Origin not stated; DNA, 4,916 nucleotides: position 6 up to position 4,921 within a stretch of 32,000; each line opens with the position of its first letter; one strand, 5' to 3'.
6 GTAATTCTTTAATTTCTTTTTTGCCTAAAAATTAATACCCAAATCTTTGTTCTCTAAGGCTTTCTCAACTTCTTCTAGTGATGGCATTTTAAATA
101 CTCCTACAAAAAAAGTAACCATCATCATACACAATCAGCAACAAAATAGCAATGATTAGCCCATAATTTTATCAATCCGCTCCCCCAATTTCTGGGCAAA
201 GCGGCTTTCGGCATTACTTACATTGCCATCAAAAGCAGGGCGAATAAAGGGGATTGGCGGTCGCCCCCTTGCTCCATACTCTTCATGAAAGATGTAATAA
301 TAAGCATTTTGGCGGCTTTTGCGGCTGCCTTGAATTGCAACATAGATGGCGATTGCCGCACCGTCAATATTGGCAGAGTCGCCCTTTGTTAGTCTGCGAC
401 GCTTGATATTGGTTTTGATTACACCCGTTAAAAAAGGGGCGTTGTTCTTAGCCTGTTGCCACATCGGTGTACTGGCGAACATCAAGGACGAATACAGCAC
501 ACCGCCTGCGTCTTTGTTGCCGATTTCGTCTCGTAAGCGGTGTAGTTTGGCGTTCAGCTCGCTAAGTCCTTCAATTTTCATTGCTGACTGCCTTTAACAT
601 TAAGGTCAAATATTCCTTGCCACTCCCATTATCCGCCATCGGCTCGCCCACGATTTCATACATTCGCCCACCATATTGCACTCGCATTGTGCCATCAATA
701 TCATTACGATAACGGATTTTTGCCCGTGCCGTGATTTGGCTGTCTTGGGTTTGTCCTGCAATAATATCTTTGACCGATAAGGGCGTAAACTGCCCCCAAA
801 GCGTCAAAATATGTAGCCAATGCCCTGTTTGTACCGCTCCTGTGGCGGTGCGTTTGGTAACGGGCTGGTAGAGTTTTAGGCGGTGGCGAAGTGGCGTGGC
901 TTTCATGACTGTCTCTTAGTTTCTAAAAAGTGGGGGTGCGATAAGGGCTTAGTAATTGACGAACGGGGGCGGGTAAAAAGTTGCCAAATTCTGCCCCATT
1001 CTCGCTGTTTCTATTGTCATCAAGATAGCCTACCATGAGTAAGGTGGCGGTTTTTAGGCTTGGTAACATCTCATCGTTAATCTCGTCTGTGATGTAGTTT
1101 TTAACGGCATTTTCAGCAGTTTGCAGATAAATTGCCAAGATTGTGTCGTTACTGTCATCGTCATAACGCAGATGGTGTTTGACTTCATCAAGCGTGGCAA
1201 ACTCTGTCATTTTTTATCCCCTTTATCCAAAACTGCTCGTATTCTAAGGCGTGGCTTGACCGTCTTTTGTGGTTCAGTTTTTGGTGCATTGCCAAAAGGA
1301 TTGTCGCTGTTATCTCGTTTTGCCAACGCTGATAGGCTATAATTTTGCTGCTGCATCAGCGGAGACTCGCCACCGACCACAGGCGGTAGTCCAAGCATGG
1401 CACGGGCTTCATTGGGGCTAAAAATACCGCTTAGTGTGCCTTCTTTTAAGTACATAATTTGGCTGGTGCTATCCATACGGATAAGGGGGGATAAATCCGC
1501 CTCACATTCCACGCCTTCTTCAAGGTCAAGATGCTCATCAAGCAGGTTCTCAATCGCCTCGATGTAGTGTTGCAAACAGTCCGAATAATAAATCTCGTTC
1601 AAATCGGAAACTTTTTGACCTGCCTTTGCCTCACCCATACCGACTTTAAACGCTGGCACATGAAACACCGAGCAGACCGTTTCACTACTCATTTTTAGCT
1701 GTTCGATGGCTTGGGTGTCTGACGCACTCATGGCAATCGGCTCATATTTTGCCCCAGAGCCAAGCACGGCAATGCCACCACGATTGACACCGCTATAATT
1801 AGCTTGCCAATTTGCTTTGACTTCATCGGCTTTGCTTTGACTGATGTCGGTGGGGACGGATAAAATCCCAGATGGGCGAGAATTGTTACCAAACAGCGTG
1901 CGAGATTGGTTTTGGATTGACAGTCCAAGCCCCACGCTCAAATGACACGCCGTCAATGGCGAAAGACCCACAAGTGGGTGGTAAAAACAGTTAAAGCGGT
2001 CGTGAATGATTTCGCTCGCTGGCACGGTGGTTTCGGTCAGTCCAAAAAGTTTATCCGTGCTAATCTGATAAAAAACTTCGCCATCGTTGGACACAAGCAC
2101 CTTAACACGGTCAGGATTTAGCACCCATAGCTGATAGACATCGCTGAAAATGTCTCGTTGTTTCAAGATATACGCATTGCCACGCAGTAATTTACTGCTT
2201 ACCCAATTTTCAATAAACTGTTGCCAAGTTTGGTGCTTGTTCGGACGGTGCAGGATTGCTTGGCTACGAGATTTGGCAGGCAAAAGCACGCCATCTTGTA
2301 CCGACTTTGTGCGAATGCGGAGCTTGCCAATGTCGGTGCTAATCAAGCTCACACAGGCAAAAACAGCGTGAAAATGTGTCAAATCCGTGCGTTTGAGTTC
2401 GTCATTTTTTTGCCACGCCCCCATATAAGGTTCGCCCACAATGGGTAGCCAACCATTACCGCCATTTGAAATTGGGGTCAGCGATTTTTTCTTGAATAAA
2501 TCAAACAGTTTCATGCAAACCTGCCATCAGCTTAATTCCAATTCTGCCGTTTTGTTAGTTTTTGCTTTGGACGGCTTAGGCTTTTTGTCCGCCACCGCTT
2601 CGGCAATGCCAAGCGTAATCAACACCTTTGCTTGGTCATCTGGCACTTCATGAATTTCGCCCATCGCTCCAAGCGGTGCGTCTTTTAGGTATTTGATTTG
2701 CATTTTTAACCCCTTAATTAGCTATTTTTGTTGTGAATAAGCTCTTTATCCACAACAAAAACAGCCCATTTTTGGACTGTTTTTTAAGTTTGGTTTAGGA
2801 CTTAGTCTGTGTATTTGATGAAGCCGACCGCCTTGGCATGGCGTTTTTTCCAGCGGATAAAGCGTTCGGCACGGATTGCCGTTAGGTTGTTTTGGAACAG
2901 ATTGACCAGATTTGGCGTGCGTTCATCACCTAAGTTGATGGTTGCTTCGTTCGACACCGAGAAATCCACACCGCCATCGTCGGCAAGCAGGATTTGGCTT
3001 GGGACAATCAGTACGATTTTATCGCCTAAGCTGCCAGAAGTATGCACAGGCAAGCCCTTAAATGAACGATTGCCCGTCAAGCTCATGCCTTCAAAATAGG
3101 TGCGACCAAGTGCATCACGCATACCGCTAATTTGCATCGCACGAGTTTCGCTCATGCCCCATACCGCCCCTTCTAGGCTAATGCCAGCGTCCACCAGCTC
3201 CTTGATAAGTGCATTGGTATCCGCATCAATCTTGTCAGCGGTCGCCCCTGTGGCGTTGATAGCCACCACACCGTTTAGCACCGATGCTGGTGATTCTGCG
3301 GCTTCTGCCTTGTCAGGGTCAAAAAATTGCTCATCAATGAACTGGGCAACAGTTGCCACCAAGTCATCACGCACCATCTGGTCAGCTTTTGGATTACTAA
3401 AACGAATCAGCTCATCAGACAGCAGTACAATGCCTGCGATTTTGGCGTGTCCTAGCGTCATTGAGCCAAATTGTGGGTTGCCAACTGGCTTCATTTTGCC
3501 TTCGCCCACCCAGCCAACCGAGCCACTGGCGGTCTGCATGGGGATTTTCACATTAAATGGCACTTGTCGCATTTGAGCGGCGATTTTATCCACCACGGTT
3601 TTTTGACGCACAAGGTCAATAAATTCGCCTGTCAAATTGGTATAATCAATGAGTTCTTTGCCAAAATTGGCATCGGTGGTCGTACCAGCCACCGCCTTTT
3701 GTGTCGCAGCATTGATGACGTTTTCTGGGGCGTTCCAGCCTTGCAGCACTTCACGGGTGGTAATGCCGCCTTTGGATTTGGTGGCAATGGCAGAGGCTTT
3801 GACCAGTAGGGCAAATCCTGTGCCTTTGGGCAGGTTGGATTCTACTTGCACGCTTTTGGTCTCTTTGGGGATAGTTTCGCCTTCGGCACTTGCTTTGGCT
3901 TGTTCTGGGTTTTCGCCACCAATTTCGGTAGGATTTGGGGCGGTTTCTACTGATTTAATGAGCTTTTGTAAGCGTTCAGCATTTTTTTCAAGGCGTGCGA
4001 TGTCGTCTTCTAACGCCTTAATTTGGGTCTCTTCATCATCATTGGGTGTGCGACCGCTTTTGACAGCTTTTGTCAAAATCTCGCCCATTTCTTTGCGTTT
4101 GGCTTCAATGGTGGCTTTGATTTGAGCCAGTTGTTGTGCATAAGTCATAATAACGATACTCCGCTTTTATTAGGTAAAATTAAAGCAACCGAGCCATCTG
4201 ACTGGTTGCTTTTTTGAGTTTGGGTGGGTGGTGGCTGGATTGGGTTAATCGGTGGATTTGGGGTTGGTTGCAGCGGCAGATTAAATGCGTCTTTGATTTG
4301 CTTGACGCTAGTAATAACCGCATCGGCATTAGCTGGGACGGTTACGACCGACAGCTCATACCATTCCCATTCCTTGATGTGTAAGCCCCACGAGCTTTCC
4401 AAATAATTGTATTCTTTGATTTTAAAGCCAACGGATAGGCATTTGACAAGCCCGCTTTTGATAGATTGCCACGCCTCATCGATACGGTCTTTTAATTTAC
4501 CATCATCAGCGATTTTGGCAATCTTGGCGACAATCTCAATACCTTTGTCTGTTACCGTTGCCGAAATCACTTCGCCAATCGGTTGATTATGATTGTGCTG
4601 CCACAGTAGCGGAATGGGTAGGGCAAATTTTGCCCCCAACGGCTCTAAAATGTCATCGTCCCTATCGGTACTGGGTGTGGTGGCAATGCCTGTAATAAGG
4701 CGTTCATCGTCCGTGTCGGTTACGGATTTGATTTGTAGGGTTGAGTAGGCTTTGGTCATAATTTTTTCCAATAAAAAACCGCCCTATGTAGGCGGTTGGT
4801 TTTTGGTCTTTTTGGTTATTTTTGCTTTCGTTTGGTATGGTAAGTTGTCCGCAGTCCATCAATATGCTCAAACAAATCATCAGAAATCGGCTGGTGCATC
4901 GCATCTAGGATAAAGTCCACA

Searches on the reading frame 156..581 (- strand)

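Call 7: search_protein_families(library=phrogs, proteins=[window:156-581:-], max_evalue=0.001)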
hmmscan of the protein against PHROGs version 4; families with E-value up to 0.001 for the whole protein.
window:156-581:- (141 aa): 3 families
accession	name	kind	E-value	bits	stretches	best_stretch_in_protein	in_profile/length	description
phrog_5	-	connector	5.4e-13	50.3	1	1-141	93-214/239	tail completion or Neck1 protein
phrog_17053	-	unknown function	2.8e-10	41.1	1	86-140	5-58/59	-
phrog_18164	-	unknown function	0.00082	20.2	0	1-48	5-48/172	-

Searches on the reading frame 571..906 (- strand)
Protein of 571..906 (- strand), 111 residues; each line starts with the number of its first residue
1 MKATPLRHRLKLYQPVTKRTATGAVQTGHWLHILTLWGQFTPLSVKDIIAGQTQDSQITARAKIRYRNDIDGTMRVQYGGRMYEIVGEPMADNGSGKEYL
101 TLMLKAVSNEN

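Call 7: search_protein_families(library=phrogs, proteins=[window:571-906:-], max_evalue=0.001)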
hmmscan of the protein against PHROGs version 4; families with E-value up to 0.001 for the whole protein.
window:571-906:- (111 aa): 2 families
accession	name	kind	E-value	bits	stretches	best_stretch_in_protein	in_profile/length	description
phrog_25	-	connector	6.3e-26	93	1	1-109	36-141/286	head closure Hc1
phrog_10356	-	head and packaging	0.00049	19.3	1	3-86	5-87/852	virion structural protein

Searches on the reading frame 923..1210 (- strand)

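Call 7: search_protein_families(library=phrogs, proteins=[window:923-1210:-], max_evalue=0.001)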
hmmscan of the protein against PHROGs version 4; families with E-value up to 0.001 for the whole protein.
window:923-1210:- (95 aa): 4 families
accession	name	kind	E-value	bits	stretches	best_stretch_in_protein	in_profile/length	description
phrog_40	-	connector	4.9e-26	92.4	1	1-93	38-133/201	head-tail adaptor Ad1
phrog_442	-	connector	1.9e-09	38.2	1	1-40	84-123/270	head-tail adaptor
phrog_4609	-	unknown function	1.2e-05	26.4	1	5-44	5-44/89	-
phrog_132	-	connector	0.00014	22.8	1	5-52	11-55/124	head-tail adaptor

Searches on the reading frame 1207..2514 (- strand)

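Call 5: search_protein_families(library=pfam, proteins=[window:1207-2514:-], max_evalue=0.01)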
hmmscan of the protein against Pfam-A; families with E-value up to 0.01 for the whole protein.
window:1207-2514:- (435 aa): 1 family
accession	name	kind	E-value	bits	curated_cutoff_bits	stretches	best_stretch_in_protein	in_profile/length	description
PF04860.17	Phage_portal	-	1.3e-78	264.9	39.1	1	50-375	2-321/321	Phage portal protein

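Call 7: search_protein_families(library=phrogs, proteins=[window:1207-2514:-], max_evalue=0.001)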
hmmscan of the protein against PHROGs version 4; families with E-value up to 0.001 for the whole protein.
window:1207-2514:- (435 aa): 7 families
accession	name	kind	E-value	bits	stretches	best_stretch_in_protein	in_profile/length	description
phrog_2271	-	head and packaging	6.5e-115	385.7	1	23-414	27-421/859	portal protein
phrog_12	-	head and packaging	6.4e-105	353.5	1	1-411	48-449/646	portal protein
phrog_2662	-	head and packaging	9.1e-60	204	1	39-396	58-424/717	portal protein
phrog_21454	-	unknown function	1.8e-58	199.3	1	218-414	2-198/320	-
phrog_5929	-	head and packaging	3.2e-48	165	1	200-414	4-222/228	portal protein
phrog_9856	-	unknown function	2.8e-45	155.1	1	23-213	27-220/223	-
phrog_9232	-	head and packaging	0.00093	19.1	0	235-411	268-463/502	portal protein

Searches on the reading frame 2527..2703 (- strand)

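Call 5: search_protein_families(library=pfam, proteins=[window:2527-2703:-], max_evalue=0.01)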
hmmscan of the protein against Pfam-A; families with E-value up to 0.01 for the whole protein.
window:2527-2703:- (58 aa): 1 family
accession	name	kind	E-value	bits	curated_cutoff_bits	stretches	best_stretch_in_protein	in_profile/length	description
PF23976.1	DUF7302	-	2.5e-05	25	24.9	1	15-53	9-47/61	Family of unknown function (DUF7302)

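Call 7: search_protein_families(library=phrogs, proteins=[window:2527-2703:-], max_evalue=0.001)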
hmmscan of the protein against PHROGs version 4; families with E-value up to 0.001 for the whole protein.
window:2527-2703:- (58 aa): 4 families
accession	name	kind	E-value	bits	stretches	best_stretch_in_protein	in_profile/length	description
phrog_829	-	unknown function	2.6e-18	66.9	1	1-53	2-54/63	-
phrog_29736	-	unknown function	1.3e-08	36.2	1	1-37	1-37/96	-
phrog_2616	-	unknown function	3.5e-07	31.8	1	14-54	20-59/77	-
phrog_748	-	connector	0.00018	23.1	1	15-52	9-46/63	head-tail connector protein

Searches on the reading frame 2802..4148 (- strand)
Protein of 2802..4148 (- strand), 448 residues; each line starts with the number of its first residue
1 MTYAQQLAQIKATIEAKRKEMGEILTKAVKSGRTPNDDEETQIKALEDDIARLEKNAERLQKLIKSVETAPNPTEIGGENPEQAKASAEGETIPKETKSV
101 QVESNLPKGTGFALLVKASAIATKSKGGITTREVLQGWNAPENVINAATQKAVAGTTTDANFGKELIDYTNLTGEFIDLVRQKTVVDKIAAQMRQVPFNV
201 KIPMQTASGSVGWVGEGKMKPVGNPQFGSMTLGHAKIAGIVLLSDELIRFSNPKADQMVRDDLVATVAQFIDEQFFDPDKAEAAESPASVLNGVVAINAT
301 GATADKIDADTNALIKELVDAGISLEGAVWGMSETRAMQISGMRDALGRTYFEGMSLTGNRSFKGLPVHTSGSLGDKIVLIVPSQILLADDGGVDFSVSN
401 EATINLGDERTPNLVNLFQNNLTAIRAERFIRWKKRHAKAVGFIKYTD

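Call 5: search_protein_families(library=pfam, proteins=[window:2802-4148:-], max_evalue=0.01)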
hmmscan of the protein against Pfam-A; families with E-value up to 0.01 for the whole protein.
window:2802-4148:- (448 aa): 2 families
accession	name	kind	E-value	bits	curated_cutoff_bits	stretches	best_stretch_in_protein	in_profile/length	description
PF05065.19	Phage_capsid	-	1.1e-20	74.6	24.2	1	172-443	9-277/280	Phage capsid family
PF25764.1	KIF21A_4th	-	0.0017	18.5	33.1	1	3-70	26-90/183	KIF21A-like domain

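Call 7: search_protein_families(library=phrogs, proteins=[window:2802-4148:-], max_evalue=0.001)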
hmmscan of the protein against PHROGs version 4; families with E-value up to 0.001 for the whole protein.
window:2802-4148:- (448 aa): 5 families
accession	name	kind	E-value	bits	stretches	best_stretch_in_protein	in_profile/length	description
phrog_617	-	head and packaging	1e-77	263.5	1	11-446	207-623/626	major head protein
phrog_10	-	head and packaging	1.8e-57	196.8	1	6-447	264-636/752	major head protein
phrog_6538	-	unknown function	1.3e-31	110.7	1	270-444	4-182/193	-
phrog_26508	-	unknown function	1.6e-22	80.7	1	321-443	3-132/144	-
phrog_35871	-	unknown function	1.8e-06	29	1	6-64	4-62/131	-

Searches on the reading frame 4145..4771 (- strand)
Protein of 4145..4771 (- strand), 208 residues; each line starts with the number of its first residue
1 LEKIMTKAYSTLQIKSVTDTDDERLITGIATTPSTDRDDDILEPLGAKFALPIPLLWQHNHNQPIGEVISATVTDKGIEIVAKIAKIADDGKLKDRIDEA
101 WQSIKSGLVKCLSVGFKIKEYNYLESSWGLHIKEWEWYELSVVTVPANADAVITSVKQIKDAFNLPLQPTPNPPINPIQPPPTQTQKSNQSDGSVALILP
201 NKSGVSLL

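Call 5: search_protein_families(library=pfam, proteins=[window:4145-4771:-], max_evalue=0.01)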
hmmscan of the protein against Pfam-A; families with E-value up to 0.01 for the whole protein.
window:4145-4771:- (208 aa): 1 family
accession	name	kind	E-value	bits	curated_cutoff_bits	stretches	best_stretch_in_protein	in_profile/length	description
PF04586.22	Peptidase_S78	-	2.1e-12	47.9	21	1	53-159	52-159/165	Caudovirus prohead serine protease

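Call 7: search_protein_families(library=phrogs, proteins=[window:4145-4771:-], max_evalue=0.001)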
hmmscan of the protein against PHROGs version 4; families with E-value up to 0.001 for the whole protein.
window:4145-4771:- (208 aa): 12 families
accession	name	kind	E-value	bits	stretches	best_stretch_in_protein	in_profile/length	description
phrog_617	-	head and packaging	7.3e-50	171.5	1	5-182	9-182/626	major head protein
phrog_80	-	head and packaging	2.9e-44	153.3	1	1-163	203-385/607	head maturation protease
phrog_13361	-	unknown function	3.9e-31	108.7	1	6-126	4-123/132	-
phrog_30146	-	unknown function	6.5e-22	78.3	1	6-74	4-70/79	-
phrog_4523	-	head and packaging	1.5e-10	41.5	1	53-178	72-198/644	major head and protease protein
phrog_2263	-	head and packaging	1.9e-09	38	1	55-157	77-177/551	major head protein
phrog_3244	-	head and packaging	2.1e-08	35.2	1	52-161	70-185/326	head maturation protease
phrog_3270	-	head and packaging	2e-07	31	1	51-158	35-131/603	head maturation protease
phrog_7015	-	head and packaging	1.4e-06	29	1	52-160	46-143/240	head maturation protease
phrog_11321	-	unknown function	1.5e-05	25.6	1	55-152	35-135/327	-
phrog_1028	-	head and packaging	0.00028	21.5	0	15-46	31-62/591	head maturation protease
phrog_21715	-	unknown function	0.00089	19.7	0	5-158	1-144/381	-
